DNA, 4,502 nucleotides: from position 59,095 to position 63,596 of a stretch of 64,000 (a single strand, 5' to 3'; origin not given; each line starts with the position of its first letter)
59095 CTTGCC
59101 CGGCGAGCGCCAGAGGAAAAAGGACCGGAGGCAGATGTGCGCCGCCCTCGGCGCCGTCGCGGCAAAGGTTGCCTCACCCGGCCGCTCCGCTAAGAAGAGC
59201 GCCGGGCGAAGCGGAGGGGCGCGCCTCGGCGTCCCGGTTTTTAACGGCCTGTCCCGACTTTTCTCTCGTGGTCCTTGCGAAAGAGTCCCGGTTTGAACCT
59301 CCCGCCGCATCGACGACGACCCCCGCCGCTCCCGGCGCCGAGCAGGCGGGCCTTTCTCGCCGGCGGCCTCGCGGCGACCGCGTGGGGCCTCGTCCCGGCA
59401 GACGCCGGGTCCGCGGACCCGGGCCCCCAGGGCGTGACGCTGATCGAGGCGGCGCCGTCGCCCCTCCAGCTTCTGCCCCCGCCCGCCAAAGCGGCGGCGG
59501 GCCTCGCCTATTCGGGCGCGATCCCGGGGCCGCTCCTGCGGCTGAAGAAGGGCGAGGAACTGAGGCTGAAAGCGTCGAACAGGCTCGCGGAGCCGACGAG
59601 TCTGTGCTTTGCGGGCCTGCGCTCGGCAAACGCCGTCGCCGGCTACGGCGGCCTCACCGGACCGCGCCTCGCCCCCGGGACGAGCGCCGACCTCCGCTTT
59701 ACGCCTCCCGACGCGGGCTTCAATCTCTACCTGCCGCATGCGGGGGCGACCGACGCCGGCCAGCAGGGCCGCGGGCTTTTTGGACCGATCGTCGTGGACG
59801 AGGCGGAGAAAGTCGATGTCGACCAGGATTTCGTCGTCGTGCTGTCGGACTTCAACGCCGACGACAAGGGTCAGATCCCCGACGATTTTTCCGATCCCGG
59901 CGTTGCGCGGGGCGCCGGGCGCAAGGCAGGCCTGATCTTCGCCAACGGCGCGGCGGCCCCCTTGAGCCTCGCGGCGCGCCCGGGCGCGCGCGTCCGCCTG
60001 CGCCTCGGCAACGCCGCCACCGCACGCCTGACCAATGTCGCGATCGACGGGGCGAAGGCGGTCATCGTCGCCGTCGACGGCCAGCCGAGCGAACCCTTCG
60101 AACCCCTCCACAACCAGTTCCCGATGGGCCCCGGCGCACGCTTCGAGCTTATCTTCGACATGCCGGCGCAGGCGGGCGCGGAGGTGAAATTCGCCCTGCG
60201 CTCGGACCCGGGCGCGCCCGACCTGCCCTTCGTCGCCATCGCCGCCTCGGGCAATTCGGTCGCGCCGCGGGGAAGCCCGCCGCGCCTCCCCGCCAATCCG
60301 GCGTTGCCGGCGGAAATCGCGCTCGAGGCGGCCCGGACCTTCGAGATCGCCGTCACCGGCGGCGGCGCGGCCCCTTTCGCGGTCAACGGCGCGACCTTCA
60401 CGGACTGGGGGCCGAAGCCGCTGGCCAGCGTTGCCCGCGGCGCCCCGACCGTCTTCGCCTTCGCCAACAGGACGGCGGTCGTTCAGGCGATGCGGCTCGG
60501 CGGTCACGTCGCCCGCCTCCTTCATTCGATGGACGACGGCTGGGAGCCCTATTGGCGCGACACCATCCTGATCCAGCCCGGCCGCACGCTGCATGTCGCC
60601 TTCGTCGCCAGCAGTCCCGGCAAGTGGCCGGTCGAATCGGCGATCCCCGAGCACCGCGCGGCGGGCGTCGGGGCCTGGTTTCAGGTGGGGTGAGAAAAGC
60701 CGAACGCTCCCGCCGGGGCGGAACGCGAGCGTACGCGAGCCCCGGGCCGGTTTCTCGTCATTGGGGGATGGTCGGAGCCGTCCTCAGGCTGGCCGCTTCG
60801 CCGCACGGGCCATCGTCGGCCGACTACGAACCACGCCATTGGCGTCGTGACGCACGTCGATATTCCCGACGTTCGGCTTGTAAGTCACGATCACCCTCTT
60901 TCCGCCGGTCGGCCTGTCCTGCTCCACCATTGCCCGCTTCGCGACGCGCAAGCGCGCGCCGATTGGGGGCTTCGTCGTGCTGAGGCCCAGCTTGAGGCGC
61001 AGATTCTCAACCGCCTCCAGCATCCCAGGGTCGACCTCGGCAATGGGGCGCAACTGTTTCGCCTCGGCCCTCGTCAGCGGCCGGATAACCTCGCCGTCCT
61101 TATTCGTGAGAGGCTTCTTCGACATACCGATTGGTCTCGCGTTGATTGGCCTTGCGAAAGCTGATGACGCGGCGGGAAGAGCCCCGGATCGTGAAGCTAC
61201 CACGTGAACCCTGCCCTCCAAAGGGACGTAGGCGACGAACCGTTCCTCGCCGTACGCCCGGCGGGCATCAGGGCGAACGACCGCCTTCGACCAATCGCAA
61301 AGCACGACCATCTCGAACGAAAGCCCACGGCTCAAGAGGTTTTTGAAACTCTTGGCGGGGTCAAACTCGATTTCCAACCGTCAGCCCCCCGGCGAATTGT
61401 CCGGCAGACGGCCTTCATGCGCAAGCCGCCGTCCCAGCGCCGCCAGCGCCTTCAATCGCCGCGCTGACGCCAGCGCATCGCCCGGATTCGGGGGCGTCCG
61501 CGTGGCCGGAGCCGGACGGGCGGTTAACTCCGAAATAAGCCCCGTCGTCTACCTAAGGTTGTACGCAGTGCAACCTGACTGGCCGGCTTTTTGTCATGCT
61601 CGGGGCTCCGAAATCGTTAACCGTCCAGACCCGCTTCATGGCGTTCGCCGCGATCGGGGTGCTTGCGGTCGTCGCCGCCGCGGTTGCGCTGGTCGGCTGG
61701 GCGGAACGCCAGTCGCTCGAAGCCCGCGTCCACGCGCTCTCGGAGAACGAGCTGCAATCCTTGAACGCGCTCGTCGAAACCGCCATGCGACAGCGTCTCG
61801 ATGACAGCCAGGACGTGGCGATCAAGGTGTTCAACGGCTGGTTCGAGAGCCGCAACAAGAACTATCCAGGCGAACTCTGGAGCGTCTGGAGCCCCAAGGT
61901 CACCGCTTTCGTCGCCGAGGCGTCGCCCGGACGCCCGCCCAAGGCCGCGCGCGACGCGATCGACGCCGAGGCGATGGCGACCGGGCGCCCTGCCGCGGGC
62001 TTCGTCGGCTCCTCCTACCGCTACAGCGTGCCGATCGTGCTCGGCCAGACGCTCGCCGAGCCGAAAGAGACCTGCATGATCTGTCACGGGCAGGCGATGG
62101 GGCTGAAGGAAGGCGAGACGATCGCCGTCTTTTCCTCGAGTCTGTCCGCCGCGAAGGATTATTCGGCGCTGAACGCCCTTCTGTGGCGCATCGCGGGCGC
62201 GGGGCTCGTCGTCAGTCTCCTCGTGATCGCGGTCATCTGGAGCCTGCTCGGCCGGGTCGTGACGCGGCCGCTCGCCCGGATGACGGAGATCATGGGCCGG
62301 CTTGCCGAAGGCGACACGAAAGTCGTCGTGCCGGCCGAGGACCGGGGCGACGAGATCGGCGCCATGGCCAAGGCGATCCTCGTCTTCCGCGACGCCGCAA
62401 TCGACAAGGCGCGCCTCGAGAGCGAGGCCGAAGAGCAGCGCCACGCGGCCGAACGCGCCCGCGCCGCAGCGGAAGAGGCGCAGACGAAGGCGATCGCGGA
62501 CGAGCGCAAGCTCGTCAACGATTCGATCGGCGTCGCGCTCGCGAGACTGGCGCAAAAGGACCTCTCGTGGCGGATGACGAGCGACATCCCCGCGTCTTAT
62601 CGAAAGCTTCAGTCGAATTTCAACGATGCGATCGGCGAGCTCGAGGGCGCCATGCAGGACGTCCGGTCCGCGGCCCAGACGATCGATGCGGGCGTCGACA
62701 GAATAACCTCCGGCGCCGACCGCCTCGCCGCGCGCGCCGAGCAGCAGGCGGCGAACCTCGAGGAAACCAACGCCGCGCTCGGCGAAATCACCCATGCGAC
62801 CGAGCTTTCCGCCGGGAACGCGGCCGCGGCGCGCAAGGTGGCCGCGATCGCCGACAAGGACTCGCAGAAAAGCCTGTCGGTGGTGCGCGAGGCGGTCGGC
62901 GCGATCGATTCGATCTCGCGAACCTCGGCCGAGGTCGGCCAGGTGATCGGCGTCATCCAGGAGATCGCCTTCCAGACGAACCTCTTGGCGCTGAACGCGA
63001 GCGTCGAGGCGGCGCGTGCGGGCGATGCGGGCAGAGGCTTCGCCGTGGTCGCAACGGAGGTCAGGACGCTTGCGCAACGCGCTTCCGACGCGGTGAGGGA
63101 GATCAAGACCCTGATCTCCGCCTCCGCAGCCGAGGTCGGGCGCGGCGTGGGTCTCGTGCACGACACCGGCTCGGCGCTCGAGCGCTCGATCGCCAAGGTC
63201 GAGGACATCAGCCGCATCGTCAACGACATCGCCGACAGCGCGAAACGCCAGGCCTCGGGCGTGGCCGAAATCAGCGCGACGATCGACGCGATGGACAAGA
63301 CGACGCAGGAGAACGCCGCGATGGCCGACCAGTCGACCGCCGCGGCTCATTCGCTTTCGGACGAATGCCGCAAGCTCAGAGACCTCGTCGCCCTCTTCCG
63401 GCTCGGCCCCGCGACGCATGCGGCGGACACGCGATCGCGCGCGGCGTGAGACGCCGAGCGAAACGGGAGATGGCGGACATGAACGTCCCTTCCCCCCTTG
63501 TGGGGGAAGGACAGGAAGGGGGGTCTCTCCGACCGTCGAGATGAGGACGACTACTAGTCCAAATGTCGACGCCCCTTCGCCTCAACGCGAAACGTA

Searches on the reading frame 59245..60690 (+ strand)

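Call 60: search_protein_families(library=pfam, proteins=[window:59245-60690:+], max_evalue=0.00001)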
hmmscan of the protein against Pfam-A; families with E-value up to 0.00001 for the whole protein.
window:59245-60690:+ (482 aa): 3 families
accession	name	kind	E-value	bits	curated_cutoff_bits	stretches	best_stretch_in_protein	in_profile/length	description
PF07732.21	Cu-oxidase_3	-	1.3e-17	64.4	21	1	83-187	14-117/119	Multicopper oxidase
PF07731.20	Cu-oxidase_2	-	7.1e-09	36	20.4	1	381-481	24-133/137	Multicopper oxidase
PF00394.28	Cu-oxidase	-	8.9e-08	32.8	21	1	221-306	41-122/157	Multicopper oxidase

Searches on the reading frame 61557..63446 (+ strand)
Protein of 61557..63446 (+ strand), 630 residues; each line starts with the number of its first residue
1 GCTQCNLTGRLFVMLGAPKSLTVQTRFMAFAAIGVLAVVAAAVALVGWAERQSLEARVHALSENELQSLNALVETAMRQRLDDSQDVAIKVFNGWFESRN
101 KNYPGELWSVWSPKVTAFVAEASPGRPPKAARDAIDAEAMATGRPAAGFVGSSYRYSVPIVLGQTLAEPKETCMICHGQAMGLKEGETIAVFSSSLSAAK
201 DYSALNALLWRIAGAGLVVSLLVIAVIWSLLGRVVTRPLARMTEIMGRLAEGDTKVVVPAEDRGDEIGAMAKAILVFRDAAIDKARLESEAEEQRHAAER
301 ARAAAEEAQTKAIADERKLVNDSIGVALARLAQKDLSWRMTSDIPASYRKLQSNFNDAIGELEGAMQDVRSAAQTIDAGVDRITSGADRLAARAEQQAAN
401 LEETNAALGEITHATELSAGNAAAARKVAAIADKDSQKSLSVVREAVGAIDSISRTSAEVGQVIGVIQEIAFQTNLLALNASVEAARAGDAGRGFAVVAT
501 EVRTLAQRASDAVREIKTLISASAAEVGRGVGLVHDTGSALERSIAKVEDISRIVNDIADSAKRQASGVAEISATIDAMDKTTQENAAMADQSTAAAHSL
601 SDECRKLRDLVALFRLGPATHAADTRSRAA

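Call 60: search_protein_families(library=pfam, proteins=[window:61557-63446:+], max_evalue=0.00001)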
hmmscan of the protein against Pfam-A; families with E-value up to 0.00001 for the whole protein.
window:61557-63446:+ (630 aa): 2 families
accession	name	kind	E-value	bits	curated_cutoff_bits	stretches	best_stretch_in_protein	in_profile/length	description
PF00015.26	MCPsignal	-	7.7e-42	143.5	34.6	1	428-582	3-171/172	Methyl-accepting chemotaxis protein (MCP) signalling domain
PF00672.30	HAMP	-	4.4e-10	40.2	25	1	230-280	1-50/53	HAMP domain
